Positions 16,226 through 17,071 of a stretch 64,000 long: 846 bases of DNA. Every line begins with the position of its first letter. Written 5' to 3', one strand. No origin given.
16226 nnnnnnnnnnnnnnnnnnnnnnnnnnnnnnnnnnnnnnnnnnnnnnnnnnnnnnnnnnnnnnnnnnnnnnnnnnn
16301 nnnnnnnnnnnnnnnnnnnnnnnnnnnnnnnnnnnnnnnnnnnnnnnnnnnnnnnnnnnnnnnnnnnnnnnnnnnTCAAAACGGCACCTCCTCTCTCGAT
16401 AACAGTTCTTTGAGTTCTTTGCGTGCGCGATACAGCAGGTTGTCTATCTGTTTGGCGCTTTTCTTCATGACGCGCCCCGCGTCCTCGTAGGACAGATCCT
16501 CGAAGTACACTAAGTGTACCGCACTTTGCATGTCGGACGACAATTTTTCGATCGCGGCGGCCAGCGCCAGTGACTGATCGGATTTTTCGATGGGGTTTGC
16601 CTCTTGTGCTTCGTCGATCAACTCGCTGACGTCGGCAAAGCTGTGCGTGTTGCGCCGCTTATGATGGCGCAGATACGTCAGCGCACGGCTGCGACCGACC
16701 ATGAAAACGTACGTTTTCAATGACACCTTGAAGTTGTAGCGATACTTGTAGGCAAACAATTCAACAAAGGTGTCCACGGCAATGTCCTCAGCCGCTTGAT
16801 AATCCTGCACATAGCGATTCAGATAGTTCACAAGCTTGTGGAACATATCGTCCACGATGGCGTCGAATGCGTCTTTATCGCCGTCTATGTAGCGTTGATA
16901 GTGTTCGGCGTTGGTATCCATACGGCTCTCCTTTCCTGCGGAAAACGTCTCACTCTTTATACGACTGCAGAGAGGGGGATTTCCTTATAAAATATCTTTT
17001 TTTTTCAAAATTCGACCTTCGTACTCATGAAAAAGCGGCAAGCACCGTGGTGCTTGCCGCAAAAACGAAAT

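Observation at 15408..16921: ECF sigma factor translationally coupled to a membrane protein that displays a cohesin-like domain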

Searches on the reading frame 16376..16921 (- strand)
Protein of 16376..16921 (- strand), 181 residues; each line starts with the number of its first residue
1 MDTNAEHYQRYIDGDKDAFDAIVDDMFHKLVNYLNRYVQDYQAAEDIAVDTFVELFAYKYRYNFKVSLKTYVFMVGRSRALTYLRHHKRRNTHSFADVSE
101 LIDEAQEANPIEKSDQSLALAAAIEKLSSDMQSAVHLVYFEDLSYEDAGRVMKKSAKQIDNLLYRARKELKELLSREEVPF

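Call 3: search_protein_families(library=pfam, proteins=[window:16376-16921:-], max_evalue=1)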
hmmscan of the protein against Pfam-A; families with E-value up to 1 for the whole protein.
window:16376-16921:- (181 aa): 7 families
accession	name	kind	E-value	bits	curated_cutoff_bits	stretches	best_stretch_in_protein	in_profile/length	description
PF08281.18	Sigma70_r4_2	-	6.2e-10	39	25.7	1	118-170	2-54/54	Sigma-70, region 4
PF04542.20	Sigma70_r2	-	3e-09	37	24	1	29-90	8-71/71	Sigma-70 region 2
PF04545.22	Sigma70_r4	-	1.3e-05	25.1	24.1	1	123-172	1-50/50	Sigma-70, region 4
PF07638.17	Sigma70_ECF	-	0.0011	19.4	21.1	1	12-172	12-181/185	ECF sigma factor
PF22233.2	PhyR_sigma-like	-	0.0012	19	27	1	136-171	13-48/50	Response regulator PhyR, sigma-like domain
PF24722.1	DUF7674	-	0.014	15.9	27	1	87-166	18-103/111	Domain of unknown function (DUF7674)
PF02001.22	DUF134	-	0.015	16.3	27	1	127-172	35-80/98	Protein of unknown function DUF134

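Call 4: search_protein_families(library=ncbifam, proteins=[window:16376-16921:-], max_evalue=1)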
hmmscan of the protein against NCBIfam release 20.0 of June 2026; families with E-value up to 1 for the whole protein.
window:16376-16921:- (181 aa): 102 families (the best 25 are shown)
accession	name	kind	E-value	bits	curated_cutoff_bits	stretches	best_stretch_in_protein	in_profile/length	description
TIGR02985.1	Sig70_bacteroi1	subfamily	4.5e-24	85.5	126.4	1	18-173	2-161/162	RNA polymerase sigma-70 factor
NF004113.0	PRK05602.1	equivalog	2.3e-22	79.6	208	1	7-178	35-205/211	RNA polymerase sigma factor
TIGR02937.1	sigma70-ECF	superfamily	1.1e-21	77.2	42.9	1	17-174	1-165/165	sigma-70 family RNA polymerase sigma factor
NF009168.0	PRK12515.1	subfamily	2e-20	73.1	236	1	9-177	14-182/189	RNA polymerase sigma factor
NF058625.1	sigma_PG0214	equivalog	3.2e-19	69.3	130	1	16-177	3-164/170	GFO_1088 family ECF-type sigma factor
TIGR02950.1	SigM_subfam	subfamily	6e-19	68.4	147.95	1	21-174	4-158/159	RNA polymerase sigma factor, SigM family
NF009166.1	PRK12513.1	equivalog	1.7e-17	63.7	206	1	8-178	13-190/193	RNA polymerase sigma factor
TIGR02939.1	RpoE_Sigma70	equivalog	1.9e-17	63.9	236.15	1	7-173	10-185/190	RNA polymerase sigma factor RpoE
TIGR02989.1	Sig-70_gvs1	subfamily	2.4e-17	63.3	124.55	1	18-172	2-156/158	RNA polymerase sigma-70 factor, Rhodopirellula/Verrucomicrobium family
TIGR02952.1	Sig70_famx2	equivalog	3.1e-17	63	206.45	1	10-174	4-170/170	ECF subfamily RNA polymerase sigma factor, BldN family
NF007226.0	PRK09644.1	equivalog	5.4e-17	62.3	199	1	30-178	14-161/166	RNA polymerase sigma factor SigM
NF009190.0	PRK12538.1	equivalog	2.1e-15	57.1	303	1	2-178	48-223/233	RNA polymerase sigma factor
NF009172.0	PRK12519.1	subfamily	2.7e-15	56.4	222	1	13-174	25-189/194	RNA polymerase sigma factor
NF006930.0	PRK09415.1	subfamily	3.7e-15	56.2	198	1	12-176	11-177/179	RNA polymerase factor sigma C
TIGR02983.1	SigE-fam_strep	subfamily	2.1e-14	53.7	141.55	1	15-176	4-160/162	SigE family RNA polymerase sigma factor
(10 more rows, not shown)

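Call 32: find_homologous_proteins(query=window:16379-16921:-, max_evalue=1e-20)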
Query window:16379-16921:- (181 aa): 2882 proteins with E <= 1e-20 among 3046 candidates; the best 120 are listed.
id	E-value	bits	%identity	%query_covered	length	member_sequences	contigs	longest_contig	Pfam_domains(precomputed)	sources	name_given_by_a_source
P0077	1.8e-110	385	100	100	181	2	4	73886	PF04545.23,PF04542.21,PF08281.19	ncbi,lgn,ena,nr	ncbi:MAG: RNA polymerase sigma factor [Clostridia bacterium]|nr:RNA polymerase sigma factor [Clostri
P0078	2.9e-79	283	72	100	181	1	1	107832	PF04545.23,PF04542.21,PF08281.19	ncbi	-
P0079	8.7e-79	282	72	100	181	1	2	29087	PF04545.23,PF04542.21,PF08281.19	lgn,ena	-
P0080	2.6e-56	209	60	98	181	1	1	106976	PF04545.23,PF04542.21,PF08281.19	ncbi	-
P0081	4.2e-55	205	55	98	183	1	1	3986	PF04542.21,PF08281.19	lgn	-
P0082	8.0e-55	204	58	99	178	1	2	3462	PF04542.21,PF08281.19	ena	-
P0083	3.0e-54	202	57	99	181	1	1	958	PF04545.23,PF04542.21,PF08281.19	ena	-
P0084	4.6e-54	201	56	99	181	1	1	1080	PF04542.21,PF08281.19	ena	-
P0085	5.3e-54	201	55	99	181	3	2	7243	PF04545.23,PF04542.21,PF08281.19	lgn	-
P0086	7.5e-54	201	54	97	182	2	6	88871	PF04545.23,PF04542.21,PF08281.19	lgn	-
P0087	9.5e-54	200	54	98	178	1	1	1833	PF04545.23,PF04542.21,PF08281.19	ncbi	-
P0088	1.3e-53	200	53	99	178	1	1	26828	PF04545.23,PF04542.21,PF08281.19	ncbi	-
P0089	1.4e-53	200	54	99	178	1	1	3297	PF04545.23,PF04542.21,PF08281.19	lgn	-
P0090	1.6e-53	200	54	98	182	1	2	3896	PF04542.21,PF08281.19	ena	-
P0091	2.1e-53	199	56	100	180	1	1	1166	PF04545.23,PF04542.21,PF08281.19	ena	-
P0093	2.8e-53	199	54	99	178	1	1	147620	PF04545.23,PF04542.21,PF08281.19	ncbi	-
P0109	5.3e-52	195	53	98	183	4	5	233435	PF04542.21,PF08281.19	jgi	-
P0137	8.4e-51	191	50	100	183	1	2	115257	PF04542.21,PF08281.19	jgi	-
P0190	4.7e-50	188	51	98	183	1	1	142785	PF04542.21,PF08281.19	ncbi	-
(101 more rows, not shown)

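Call 34: find_encoding_contigs(protein=P0079, flank=5000, max_places=2)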
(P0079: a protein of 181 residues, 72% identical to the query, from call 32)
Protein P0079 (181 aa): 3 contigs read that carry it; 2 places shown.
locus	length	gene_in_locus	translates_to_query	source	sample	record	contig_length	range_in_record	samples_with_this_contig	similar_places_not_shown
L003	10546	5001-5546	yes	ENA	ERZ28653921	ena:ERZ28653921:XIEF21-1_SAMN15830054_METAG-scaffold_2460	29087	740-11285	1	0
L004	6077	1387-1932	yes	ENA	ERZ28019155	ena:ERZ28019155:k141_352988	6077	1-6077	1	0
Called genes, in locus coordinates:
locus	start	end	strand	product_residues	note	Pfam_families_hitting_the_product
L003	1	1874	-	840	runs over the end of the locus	PF02739:5_3_exonuc_N, PF01367:5_3_exonuc, PF22619:DNA_polI_exo1, PF00476:DNA_pol_A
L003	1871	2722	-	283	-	PF00149:Metallophos, PF12850:Metallophos_2 (weak)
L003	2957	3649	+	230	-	-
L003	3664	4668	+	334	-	PF14057:GGGtGRT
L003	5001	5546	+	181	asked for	PF04542:Sigma70_r2 (weak), PF08281:Sigma70_r4_2, PF04545:Sigma70_r4 (weak)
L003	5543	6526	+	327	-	PF00963:Cohesin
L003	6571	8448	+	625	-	-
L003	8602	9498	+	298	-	PF01817:CM_2, PF00800:PDT (weak)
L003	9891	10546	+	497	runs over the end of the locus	PF00689:Cation_ATPase_C (weak)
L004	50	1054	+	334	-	PF14057:GGGtGRT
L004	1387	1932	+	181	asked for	PF04542:Sigma70_r2 (weak), PF08281:Sigma70_r4_2, PF04545:Sigma70_r4 (weak)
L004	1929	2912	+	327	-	PF00963:Cohesin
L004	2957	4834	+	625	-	-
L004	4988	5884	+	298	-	PF01817:CM_2, PF00800:PDT (weak)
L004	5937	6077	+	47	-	?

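Call 35: find_encoding_contigs(protein=P0080, flank=5000, max_places=2)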
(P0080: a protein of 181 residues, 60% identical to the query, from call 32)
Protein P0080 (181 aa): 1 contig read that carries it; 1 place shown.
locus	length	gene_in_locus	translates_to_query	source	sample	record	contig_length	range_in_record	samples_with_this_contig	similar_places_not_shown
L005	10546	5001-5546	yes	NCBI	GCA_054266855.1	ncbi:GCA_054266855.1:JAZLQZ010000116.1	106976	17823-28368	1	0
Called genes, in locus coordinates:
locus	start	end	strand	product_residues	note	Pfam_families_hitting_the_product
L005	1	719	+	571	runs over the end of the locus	-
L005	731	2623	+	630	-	-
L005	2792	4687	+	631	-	-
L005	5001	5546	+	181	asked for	PF04542:Sigma70_r2 (weak), PF08281:Sigma70_r4_2, PF04545:Sigma70_r4 (faint)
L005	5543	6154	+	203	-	-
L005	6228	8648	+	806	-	PF00404:Dockerin_1 (weak)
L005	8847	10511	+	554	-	PF02310:B12-binding, PF04055:Radical_SAM, PF13311:DUF4080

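Call 36: find_encoding_contigs(protein=P0093, flank=5000, max_places=2)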
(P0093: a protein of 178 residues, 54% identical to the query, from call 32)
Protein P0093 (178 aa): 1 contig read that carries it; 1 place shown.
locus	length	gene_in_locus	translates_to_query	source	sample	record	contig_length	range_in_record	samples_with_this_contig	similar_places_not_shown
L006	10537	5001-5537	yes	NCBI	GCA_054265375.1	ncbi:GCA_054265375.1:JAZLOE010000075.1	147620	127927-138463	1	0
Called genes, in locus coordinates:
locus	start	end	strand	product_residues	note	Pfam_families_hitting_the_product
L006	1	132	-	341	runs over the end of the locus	PF18152:DAHP_snth_FXD, PF00793:DAHP_synth_1, PF03102:NeuB (weak)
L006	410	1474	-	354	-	PF11258:DUF3048, PF17479:DUF3048_C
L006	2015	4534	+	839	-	PF17167:Glyco_hydro_94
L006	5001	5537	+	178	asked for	PF04542:Sigma70_r2, PF08281:Sigma70_r4_2, PF04545:Sigma70_r4 (weak)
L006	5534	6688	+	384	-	-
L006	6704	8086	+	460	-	-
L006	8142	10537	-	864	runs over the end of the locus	PF00404:Dockerin_1, PF02156:Glyco_hydro_26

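Call 41: find_encoding_contigs(protein=P0109, flank=4000, max_places=2)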
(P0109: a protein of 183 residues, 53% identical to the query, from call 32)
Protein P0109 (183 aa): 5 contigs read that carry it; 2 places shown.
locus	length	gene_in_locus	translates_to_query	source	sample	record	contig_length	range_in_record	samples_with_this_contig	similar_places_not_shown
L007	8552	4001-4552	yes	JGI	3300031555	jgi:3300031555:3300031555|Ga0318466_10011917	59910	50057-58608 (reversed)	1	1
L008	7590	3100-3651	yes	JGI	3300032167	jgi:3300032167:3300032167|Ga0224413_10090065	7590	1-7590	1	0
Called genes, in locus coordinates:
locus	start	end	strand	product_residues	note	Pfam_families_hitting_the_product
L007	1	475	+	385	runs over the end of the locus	-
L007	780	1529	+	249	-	-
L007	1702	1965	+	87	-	PF01139:RtcB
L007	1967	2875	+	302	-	PF01139:RtcB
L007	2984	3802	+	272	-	PF00588:SpoU_methylase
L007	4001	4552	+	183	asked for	PF04542:Sigma70_r2 (weak), PF08281:Sigma70_r4_2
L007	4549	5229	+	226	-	-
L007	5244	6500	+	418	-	PF00079:Serpin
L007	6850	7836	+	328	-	PF01381:HTH_3, PF12844:HTH_19 (faint)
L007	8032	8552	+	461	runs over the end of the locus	PF00860:Xan_ur_permease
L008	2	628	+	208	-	?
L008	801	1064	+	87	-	PF01139:RtcB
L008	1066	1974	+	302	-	PF01139:RtcB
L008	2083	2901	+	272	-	PF00588:SpoU_methylase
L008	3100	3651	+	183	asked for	PF04542:Sigma70_r2 (weak), PF08281:Sigma70_r4_2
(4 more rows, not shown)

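Call 42: find_encoding_contigs(protein=P0137, flank=4000, max_places=2)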
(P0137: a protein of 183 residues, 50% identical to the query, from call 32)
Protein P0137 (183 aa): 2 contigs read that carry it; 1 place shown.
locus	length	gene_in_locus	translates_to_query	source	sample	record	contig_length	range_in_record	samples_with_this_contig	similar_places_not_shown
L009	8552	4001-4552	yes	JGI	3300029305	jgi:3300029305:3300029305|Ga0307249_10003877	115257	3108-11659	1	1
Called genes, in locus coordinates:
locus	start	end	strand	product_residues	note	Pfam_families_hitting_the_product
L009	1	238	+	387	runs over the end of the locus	PF13433:Peripla_BP_5 (weak), PF13458:Peripla_BP_6, PF01094:ANF_receptor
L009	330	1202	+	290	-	PF02653:BPD_transp_2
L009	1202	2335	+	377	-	PF02653:BPD_transp_2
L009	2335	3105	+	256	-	PF00005:ABC_tran, PF13304:AAA_21 (faint), PF12399:BCA_ABC_TP_C (weak)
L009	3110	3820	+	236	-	PF00005:ABC_tran, PF13304:AAA_21 (faint)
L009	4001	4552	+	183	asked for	PF04542:Sigma70_r2, PF08281:Sigma70_r4_2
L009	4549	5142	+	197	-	-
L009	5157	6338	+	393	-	-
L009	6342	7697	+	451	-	-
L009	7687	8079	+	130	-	-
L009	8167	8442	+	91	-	-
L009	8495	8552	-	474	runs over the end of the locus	PF16257:UxaE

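Call 43: find_encoding_contigs(protein=P0190, flank=4000, max_places=2)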
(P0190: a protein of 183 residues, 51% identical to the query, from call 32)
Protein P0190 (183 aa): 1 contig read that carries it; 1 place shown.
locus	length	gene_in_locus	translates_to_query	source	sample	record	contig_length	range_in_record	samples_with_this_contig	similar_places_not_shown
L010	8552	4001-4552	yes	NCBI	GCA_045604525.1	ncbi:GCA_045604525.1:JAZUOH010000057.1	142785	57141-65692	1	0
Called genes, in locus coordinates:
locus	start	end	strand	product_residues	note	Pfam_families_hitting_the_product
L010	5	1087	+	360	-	-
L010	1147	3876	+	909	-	PF22848:ASD1_dom, PF06964:Alpha-L-AF_C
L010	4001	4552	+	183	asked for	PF04542:Sigma70_r2 (weak), PF08281:Sigma70_r4_2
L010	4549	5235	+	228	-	-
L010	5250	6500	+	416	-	PF00079:Serpin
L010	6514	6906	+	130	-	-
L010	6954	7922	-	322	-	-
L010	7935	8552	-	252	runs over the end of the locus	PF01113:DapB_N, PF05173:DapB_C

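Call 44: find_encoding_contigs(protein=P0086, flank=4000, max_places=2)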
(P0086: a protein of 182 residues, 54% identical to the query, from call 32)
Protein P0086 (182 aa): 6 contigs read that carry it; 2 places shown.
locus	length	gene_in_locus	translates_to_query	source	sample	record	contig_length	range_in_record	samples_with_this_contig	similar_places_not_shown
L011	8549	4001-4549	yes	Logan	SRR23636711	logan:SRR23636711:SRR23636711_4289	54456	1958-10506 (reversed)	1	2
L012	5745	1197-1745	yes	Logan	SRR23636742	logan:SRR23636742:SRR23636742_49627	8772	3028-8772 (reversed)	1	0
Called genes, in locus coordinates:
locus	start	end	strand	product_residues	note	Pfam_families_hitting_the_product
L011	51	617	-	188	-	PF02441:Flavoprotein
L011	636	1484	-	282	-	PF16924:DpaA_N, PF02826:2-Hacid_dh_C (faint)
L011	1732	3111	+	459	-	PF01225:Mur_ligase, PF08245:Mur_ligase_M, PF02875:Mur_ligase_C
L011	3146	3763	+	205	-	PF04055:Radical_SAM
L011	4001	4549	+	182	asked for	PF04542:Sigma70_r2, PF08281:Sigma70_r4_2, PF04545:Sigma70_r4 (weak)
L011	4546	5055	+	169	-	-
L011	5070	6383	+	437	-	-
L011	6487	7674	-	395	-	PF07690:MFS_1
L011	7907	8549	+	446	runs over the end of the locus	PF13375:RnfC_N, PF01512:Complex1_51K, PF10531:SLBB, PF12797:Fer4_2 (faint), PF12838:Fer4_7, PF13183:Fer4_8 (weak), PF13187:Fer4_9 (weak), PF13237:Fer4_10 (weak)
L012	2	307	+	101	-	?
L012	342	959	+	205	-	PF04055:Radical_SAM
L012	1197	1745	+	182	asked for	PF04542:Sigma70_r2, PF08281:Sigma70_r4_2, PF04545:Sigma70_r4 (weak)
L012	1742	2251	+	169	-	-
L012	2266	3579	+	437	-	-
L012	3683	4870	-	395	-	PF07690:MFS_1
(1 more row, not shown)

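Call 50: find_related_loci(query=A4, collection=metagenome_contigs, flank=4000)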
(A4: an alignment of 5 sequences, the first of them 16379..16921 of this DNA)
Query A4 (181 aa) in metagenome_contigs; peptide patterns used: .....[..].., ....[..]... (x = any residue, [..] = any of these).
287 stretches matched a pattern; 141 encode a relative of the query (tblastn E <= 1e-3); the best 80 are kept; 80 distinct loci.
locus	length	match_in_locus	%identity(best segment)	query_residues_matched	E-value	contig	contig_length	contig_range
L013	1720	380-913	53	1-177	7e-60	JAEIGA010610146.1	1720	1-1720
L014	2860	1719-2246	53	1-175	2e-57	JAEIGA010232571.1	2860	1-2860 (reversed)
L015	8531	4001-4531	54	1-177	3e-57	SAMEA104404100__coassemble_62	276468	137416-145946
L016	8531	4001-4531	50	1-177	4e-57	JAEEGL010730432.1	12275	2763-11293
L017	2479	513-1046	51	1-177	1e-57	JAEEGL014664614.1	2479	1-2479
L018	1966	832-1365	53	1-177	6e-58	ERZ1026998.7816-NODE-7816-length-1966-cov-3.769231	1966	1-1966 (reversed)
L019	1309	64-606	53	1-181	1e-58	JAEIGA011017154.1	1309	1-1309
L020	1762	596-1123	50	1-175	2e-56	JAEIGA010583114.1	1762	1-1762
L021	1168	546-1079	50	1-177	4e-58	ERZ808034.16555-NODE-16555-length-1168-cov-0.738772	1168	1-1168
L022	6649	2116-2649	50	1-177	4e-55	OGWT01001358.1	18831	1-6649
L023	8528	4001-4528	51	1-177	6e-55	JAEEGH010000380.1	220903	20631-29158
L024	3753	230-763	50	1-177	1e-54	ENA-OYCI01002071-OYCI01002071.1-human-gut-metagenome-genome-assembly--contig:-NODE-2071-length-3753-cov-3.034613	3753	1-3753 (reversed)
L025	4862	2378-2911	50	1-177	1e-54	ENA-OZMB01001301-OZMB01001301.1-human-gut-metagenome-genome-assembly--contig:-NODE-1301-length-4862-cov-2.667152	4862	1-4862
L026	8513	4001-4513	50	1-171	2e-54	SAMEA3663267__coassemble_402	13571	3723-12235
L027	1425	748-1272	51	1-174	1e-56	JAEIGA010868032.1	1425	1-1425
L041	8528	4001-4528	48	1-175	3e-52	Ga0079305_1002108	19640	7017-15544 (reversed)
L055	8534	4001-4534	49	1-177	6e-51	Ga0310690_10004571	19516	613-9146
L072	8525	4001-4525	48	1-174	3e-50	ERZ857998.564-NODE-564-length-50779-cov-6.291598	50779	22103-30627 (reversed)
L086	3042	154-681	45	3-179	3e-48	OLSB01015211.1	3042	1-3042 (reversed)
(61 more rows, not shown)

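Call 56: search_protein_families(library=pfam, proteins=[L055:4549-6786:+, L041:4534-6324:+, L072:4558-6024:+, L086:684-1817:+, L006:5534-6688:+, L007:4549-5229:+, L006:6704-8086:+, L003:6571-8448:+], max_evalue=0.01)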
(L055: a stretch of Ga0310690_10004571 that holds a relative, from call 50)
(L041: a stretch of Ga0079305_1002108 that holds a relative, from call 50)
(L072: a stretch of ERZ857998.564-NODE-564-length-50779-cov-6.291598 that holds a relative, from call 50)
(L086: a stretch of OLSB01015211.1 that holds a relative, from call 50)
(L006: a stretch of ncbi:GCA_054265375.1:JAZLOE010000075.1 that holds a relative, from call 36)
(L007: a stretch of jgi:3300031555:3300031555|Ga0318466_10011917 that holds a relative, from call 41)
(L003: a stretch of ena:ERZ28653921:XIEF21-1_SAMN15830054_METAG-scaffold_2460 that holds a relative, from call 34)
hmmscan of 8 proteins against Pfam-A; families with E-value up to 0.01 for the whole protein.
L055:4549-6786:+ (745 aa): 1 family
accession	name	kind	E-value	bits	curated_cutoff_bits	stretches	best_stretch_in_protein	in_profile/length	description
PF00079.25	Serpin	-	2.7e-63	214.8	27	1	114-472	2-370/370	Serpin (serine protease inhibitor)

L041:4534-6324:+ (596 aa): 1 family
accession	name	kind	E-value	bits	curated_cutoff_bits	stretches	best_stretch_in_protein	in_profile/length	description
PF08450.18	SGL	-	0.0051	16.9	26.3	0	158-238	4-80/246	SMP-30/Gluconolactonase/LRE-like region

L072:4558-6024:+ (488 aa): 1 family
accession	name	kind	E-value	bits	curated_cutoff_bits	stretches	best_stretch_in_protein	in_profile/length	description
PF00079.25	Serpin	-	3.5e-41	142.1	27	1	126-483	3-366/370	Serpin (serine protease inhibitor)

L086:684-1817:+ (377 aa): 0 families

L006:5534-6688:+ (384 aa): 0 families

L007:4549-5229:+ (226 aa): 0 families

L006:6704-8086:+ (460 aa): 0 families

L003:6571-8448:+ (625 aa): 3 families
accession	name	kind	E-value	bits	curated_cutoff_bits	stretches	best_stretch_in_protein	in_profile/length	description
PF13306.12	LRR_5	-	7.6e-107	352.7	27.7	3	71-199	1-126/127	BspA type Leucine rich repeat region (6 copies)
PF00395.25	SLH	-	6.3e-26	90.5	20.8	3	505-545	3-43/44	S-layer homology domain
PF13855.12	LRR_8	-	8.9e-12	45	27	0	161-201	12-53/61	Leucine rich repeat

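Call 84: list_cluster_members(proteins=[P0077, P0001, P0002, P0003, window:15411-16379:-])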
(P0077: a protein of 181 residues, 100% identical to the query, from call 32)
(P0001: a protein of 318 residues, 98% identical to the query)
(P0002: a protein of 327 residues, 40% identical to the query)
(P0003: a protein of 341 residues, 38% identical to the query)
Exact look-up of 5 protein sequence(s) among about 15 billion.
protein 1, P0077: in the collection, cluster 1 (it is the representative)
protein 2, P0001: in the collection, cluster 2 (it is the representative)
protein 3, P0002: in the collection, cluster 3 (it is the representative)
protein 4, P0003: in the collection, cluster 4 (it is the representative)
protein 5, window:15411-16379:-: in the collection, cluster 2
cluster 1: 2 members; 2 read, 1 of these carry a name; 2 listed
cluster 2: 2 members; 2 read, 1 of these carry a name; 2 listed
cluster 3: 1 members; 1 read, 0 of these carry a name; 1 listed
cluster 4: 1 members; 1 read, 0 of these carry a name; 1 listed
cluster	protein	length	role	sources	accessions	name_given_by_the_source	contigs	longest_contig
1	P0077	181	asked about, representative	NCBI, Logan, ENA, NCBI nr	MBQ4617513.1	MAG: RNA polymerase sigma factor [Clostridia bacterium] | RNA polymerase sigma factor [Clostridia bacterium]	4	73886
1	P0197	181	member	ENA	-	-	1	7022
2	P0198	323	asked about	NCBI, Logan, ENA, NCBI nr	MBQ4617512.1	MAG: hypothetical protein IJB27_03960 [Clostridia bacterium] | hypothetical protein [Clostridia bacterium]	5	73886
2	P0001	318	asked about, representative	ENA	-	-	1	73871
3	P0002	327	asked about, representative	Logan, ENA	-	-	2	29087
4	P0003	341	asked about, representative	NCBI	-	-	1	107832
